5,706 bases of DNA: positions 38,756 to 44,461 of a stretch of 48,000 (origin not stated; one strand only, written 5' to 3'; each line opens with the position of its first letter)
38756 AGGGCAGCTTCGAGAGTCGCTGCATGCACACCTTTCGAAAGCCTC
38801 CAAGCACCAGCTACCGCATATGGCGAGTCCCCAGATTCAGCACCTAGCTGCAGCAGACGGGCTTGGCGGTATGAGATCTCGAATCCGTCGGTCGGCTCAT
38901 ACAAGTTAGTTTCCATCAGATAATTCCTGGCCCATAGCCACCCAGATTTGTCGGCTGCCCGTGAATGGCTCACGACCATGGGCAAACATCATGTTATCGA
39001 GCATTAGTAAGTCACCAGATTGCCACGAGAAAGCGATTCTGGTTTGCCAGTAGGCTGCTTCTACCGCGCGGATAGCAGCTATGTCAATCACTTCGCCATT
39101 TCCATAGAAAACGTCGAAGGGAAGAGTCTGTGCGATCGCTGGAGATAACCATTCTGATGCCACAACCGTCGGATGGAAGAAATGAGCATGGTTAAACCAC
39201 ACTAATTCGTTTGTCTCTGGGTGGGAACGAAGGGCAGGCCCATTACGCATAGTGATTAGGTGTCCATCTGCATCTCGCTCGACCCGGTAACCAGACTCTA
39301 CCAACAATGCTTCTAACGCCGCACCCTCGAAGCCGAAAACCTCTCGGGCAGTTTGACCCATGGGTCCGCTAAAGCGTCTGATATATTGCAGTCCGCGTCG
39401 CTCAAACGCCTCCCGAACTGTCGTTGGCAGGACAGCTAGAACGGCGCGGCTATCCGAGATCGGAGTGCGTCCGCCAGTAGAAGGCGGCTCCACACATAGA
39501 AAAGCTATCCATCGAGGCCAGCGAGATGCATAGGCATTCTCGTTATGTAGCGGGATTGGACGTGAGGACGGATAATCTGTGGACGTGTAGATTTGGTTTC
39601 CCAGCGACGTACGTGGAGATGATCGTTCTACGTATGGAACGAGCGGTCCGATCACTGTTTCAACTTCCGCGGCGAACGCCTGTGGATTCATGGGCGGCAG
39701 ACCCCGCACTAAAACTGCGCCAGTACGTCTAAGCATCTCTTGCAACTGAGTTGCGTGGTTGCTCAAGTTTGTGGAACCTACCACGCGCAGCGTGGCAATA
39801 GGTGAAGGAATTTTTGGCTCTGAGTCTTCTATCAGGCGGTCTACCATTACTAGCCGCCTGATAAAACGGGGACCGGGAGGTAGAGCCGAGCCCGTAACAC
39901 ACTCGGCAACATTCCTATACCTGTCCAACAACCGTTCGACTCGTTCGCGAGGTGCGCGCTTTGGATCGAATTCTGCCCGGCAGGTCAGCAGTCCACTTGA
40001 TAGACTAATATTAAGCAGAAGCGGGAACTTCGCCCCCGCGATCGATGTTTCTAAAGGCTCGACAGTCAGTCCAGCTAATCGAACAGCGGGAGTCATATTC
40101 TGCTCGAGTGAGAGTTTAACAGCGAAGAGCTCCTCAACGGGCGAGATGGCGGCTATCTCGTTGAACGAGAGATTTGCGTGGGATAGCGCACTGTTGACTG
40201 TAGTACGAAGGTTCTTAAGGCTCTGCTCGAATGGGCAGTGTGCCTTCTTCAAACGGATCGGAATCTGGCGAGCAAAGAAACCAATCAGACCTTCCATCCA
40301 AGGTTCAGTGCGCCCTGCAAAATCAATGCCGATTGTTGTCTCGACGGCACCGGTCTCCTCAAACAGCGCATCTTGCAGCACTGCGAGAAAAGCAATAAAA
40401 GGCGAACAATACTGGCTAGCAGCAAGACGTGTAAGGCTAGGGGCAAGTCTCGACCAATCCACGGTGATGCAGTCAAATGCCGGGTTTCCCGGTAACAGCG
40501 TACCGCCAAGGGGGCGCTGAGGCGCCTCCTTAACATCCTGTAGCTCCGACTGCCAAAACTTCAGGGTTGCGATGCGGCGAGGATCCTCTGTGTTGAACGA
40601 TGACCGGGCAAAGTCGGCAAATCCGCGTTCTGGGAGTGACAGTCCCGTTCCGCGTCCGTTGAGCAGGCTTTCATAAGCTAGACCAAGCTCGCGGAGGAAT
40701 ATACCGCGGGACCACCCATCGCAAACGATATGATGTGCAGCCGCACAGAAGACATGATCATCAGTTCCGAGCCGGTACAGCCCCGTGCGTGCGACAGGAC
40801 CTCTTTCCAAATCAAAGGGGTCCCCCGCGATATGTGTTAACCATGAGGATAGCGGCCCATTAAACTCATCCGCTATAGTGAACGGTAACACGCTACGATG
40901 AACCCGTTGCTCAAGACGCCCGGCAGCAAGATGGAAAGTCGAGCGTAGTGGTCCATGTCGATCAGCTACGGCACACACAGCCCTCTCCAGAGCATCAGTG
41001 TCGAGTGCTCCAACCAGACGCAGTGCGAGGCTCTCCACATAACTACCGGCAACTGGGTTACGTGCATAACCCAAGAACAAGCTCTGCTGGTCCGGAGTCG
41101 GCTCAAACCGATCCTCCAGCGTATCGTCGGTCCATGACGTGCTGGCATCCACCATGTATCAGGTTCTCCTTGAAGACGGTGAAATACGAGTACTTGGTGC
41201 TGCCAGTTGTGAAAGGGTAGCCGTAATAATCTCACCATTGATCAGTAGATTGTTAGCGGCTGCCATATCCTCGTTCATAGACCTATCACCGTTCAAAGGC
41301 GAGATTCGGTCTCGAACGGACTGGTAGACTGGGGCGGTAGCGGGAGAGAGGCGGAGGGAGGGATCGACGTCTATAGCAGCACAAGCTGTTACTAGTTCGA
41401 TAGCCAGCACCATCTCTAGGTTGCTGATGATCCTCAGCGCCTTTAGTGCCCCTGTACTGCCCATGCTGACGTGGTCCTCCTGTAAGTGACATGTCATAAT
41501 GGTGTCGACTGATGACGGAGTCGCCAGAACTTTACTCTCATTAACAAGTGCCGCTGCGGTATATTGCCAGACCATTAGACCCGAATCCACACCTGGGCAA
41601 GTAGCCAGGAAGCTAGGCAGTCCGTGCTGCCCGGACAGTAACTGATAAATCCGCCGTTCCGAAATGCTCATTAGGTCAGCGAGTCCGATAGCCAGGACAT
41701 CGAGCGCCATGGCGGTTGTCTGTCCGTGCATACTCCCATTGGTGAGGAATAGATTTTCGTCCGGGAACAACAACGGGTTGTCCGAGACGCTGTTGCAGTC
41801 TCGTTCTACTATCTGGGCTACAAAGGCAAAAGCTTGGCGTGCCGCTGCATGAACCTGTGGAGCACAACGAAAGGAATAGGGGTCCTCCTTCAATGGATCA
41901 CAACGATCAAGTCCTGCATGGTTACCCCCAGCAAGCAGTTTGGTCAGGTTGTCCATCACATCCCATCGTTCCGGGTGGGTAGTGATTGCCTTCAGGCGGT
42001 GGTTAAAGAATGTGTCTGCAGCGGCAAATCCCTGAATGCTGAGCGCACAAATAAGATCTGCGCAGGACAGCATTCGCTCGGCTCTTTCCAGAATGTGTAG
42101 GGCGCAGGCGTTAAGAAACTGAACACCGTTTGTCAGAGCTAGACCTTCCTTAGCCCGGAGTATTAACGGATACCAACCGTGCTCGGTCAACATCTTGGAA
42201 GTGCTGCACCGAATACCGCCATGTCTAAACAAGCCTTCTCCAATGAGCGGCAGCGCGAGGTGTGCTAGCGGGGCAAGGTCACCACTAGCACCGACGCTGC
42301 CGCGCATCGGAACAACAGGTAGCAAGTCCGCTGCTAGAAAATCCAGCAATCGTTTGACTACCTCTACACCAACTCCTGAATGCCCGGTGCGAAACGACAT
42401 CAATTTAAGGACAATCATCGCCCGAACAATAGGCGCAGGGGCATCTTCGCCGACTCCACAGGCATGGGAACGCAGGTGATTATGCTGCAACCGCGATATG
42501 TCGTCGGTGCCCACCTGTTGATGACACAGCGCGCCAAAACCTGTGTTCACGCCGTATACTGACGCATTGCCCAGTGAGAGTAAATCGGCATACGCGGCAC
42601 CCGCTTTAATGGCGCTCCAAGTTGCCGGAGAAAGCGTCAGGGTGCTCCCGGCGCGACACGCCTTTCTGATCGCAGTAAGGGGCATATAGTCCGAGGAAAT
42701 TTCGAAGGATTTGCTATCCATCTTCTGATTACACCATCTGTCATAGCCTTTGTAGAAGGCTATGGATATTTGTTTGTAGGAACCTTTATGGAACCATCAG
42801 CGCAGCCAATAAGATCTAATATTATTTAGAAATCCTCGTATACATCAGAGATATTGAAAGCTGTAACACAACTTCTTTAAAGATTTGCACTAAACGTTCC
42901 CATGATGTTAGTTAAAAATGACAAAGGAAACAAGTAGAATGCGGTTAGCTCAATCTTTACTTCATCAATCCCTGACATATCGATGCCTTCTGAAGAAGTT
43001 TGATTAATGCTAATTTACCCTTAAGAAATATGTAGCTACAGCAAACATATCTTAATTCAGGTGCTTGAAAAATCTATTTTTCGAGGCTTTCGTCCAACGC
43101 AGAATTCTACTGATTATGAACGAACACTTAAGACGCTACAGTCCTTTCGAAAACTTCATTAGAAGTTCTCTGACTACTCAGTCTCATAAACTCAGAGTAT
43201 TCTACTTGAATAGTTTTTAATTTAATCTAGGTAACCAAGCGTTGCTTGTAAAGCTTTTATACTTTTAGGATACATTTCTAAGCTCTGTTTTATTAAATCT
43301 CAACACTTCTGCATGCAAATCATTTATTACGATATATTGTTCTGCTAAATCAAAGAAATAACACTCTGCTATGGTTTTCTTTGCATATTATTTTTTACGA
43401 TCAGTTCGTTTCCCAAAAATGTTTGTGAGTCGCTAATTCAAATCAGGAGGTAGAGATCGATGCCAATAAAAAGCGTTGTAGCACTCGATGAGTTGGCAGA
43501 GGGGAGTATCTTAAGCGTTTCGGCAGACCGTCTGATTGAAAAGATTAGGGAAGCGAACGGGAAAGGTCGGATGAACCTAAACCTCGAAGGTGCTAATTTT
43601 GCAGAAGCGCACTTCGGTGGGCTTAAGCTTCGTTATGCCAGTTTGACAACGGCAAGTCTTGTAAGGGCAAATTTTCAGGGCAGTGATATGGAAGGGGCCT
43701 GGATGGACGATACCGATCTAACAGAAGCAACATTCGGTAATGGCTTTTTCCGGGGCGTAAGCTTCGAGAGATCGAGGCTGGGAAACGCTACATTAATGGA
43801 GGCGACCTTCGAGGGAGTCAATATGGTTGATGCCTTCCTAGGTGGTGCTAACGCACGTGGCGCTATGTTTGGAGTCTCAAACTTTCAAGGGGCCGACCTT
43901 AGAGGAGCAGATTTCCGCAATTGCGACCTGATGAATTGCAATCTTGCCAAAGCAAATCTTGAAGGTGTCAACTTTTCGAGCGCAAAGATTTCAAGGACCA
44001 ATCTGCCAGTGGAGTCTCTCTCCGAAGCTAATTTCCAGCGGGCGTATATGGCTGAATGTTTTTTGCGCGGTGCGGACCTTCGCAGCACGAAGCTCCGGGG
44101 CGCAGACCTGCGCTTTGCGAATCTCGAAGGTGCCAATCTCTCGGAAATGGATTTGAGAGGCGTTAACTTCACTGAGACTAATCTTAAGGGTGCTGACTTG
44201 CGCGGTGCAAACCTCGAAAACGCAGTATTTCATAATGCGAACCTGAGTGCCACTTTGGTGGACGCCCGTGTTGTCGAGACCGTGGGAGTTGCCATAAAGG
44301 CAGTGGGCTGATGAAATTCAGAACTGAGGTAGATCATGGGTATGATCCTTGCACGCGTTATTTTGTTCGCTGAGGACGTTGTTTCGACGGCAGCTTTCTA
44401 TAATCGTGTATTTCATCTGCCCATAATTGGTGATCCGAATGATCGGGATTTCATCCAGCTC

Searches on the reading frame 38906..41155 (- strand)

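Call 10: search_protein_families(library=pfam, proteins=[window:38906-41155:-], max_evalue=0.001)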
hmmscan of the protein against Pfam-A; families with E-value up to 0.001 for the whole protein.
window:38906-41155:- (749 aa): 2 families
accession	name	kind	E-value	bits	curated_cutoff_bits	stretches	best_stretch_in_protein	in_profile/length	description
PF00668.25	Condensation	-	8.1e-43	147.2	30.6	1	37-421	25-434/456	Condensation domain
PF02668.22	TauD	-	4.4e-40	138.7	27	1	464-740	22-266/267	Taurine catabolism dioxygenase TauD, TfdA family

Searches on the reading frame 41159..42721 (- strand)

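Call 10: search_protein_families(library=pfam, proteins=[window:41159-42721:-], max_evalue=0.001)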
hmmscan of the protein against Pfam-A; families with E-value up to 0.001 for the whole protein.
window:41159-42721:- (520 aa): 1 family
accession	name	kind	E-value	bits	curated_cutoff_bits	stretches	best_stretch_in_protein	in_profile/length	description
PF00221.24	Lyase_aromatic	-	6.4e-152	506.9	27.3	1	16-470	4-465/466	Aromatic amino acid lyase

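Call 66: search_protein_families(library=ncbifam, proteins=[window:41159-42721:-], max_evalue=0.001)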
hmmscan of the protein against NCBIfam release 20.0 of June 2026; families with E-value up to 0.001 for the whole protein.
window:41159-42721:- (520 aa): 8 families
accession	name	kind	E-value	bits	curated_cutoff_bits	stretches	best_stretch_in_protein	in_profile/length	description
NF006871.0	PRK09367.1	subfamily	1.7e-157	525.1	524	1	6-501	4-500/505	histidine ammonia-lyase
TIGR01225.1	hutH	equivalog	7.7e-150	499.7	539.15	1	9-503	4-499/506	histidine ammonia-lyase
TIGR03832.1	Tyr_2_3_mutase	equivalog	6.8e-92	308.6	501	1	14-491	7-505/507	tyrosine 2,3-aminomutase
TIGR04475.1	Phe_D_beta_mut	equivalog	4.2e-86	289.6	800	1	8-485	4-501/510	phenylalanine aminomutase (D-beta-phenylalanine forming)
NF053541.1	FlxA_rubin_TAL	equivalog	9.9e-79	265.1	700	1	19-493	7-496/498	flexirubin biosynthesis tyrosine ammonia-lyase FlxA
NF041222.1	BagA_FevW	exception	1.1e-69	235.5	1000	1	19-503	15-524/529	bagremycin/ferroverdin biosynthesis tyrosine ammonia-lyase BagA/FevW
TIGR01226.1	phe_am_lyase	equivalog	2.3e-49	168.4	519.15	1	50-452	77-500/680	phenylalanine ammonia-lyase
TIGR04473.1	taxol_Phe_23mut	exception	2.5e-39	135.1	1250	1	52-453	76-497/687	phenylalanine aminomutase (L-beta-phenylalanine forming)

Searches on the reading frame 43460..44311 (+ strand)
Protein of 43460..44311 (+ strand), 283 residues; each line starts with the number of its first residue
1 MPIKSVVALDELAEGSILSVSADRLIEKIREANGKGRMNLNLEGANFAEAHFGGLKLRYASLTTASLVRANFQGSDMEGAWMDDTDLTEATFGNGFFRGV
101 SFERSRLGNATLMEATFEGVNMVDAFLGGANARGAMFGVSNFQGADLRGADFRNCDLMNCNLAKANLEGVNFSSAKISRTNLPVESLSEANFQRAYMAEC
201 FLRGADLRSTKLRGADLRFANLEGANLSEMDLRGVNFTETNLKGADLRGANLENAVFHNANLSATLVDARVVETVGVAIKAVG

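Call 11: search_protein_families(library=pfam, proteins=[window:43460-44311:+], max_evalue=0.001)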
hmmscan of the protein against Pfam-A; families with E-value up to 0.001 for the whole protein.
window:43460-44311:+ (283 aa): 4 families
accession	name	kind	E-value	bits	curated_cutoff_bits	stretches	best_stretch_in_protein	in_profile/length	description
PF00805.28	Pentapeptide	-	4e-51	170.5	20.2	7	215-254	1-40/40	Pentapeptide repeats (8 copies)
PF13599.13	Pentapeptide_4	-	6.4e-30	103.5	38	4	185-246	16-77/78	Pentapeptide repeat region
PF13576.12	Pentapeptide_3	-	2.2e-28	98.6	27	5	138-175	8-47/48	Pentapeptide repeats (9 copies)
PF25296.1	Decapeptide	-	5.6e-08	33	45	0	202-263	7-68/74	Decapeptide repeat region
